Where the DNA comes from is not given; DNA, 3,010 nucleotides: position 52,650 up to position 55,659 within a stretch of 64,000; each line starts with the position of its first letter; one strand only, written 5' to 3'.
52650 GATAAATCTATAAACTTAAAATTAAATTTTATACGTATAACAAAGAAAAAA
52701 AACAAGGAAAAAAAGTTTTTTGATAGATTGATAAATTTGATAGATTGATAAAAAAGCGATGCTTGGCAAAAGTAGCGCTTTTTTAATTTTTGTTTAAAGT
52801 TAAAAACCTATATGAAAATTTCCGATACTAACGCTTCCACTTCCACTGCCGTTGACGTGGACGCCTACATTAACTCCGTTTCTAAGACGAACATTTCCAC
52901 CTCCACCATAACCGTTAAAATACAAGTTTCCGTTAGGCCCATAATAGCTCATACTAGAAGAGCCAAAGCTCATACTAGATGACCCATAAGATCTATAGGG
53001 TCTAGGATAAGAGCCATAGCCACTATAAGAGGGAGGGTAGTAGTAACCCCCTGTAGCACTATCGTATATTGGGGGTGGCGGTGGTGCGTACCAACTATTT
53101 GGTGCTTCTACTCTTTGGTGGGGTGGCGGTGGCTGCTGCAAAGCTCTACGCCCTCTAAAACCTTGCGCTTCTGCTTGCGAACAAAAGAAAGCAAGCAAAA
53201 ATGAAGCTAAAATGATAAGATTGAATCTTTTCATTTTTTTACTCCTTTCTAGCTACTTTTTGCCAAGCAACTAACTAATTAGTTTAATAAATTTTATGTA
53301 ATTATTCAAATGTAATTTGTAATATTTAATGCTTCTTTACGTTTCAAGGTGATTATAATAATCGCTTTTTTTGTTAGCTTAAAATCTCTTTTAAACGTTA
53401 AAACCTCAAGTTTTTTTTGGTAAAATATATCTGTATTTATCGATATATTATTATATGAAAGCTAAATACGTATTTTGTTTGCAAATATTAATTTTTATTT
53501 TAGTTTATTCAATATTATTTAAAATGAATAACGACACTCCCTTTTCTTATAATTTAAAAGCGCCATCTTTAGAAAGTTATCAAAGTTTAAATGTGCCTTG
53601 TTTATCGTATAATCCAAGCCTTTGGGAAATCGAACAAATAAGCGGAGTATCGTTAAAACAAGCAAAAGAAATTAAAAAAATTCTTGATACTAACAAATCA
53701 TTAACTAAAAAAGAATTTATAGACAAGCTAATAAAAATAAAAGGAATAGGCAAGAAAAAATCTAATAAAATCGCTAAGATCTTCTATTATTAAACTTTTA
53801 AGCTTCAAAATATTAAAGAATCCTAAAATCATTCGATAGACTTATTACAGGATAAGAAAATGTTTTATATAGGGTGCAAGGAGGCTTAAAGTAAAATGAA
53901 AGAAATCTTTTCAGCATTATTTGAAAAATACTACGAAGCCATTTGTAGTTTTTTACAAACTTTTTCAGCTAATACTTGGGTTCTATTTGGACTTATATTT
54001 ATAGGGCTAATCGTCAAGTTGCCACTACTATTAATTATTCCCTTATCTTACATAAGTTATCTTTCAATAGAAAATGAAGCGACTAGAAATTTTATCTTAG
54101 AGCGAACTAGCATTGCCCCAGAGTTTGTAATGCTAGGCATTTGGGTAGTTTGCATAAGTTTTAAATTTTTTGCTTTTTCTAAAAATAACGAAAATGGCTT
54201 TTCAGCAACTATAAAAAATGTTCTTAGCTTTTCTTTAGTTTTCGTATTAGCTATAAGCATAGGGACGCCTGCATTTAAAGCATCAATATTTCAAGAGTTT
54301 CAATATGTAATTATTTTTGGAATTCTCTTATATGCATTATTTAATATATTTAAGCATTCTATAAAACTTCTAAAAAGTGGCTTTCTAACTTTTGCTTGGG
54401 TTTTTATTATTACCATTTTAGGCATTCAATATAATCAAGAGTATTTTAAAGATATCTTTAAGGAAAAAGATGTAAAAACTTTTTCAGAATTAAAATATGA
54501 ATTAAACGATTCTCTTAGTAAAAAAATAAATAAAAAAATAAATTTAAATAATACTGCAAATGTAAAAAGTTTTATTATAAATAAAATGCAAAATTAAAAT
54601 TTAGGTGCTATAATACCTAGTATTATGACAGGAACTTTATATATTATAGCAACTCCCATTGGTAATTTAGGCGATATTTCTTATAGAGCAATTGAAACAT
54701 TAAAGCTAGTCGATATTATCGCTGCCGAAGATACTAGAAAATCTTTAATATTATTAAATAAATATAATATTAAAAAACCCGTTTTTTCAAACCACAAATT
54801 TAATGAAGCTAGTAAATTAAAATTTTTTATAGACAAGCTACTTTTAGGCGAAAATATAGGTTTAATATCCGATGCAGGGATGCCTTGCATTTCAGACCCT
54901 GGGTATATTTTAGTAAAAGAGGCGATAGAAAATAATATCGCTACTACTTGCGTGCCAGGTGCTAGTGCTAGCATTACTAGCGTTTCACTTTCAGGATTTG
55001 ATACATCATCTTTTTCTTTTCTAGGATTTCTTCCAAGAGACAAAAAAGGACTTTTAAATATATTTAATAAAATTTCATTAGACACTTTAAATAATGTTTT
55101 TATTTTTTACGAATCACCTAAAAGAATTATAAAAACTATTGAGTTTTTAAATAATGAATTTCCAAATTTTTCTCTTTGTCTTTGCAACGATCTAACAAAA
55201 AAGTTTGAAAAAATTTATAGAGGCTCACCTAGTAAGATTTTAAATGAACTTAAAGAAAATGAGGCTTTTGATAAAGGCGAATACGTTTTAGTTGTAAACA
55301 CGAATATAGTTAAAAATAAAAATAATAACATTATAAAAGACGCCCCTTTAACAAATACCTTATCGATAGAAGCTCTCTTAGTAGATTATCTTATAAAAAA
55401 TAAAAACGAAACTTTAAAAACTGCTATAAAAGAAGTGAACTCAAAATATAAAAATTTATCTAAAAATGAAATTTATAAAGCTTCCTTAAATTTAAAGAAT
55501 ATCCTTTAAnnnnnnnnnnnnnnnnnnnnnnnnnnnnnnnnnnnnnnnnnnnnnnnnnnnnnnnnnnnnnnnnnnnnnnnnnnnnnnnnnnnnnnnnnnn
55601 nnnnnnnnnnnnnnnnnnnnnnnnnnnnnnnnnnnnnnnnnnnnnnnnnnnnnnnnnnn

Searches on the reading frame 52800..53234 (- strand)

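Call 85: search_protein_families(library=pfam, proteins=[window:52800-53234:-], max_evalue=0.001)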
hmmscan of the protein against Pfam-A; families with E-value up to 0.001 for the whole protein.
window:52800-53234:- (144 aa): 0 families

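Call 97: search_protein_families(library=pfam, proteins=[window:52800-53234:-], max_evalue=1)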
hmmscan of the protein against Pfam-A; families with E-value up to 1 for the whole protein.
window:52800-53234:- (144 aa): 1 family
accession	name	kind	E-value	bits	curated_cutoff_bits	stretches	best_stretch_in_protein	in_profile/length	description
PF15621.11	PROL5-SMR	-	0.0069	17.1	25.3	1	1-82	1-78/115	Proline-rich submaxillary gland androgen-regulated family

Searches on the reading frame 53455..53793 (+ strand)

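Call 85: search_protein_families(library=pfam, proteins=[window:53455-53793:+], max_evalue=0.001)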
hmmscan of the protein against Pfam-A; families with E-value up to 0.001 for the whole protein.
window:53455-53793:+ (112 aa): 0 families

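Call 97: search_protein_families(library=pfam, proteins=[window:53455-53793:+], max_evalue=1)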
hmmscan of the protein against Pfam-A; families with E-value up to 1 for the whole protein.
window:53455-53793:+ (112 aa): 3 families
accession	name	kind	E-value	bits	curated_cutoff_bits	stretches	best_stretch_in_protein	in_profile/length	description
PF14520.12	HHH_5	-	0.0079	17.1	27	0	58-76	36-54/57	Helix-hairpin-helix domain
PF12836.13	HHH_3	-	0.012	16.1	27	1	58-108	15-62/65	Helix-hairpin-helix motif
PF00633.29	HHH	-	0.016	15.4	24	1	90-108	11-29/30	Helix-hairpin-helix motif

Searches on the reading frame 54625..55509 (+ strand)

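Call 96: search_protein_families(library=pfam, proteins=[window:54625-55509:+], max_evalue=0.001)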
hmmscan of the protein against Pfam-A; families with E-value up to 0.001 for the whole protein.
window:54625-55509:+ (294 aa): 1 family
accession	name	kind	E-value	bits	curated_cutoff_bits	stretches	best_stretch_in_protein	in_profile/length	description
PF00590.25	TP_methylase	-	6.4e-22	79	27.8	1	4-201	1-207/212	Tetrapyrrole (Corrin/Porphyrin) Methylases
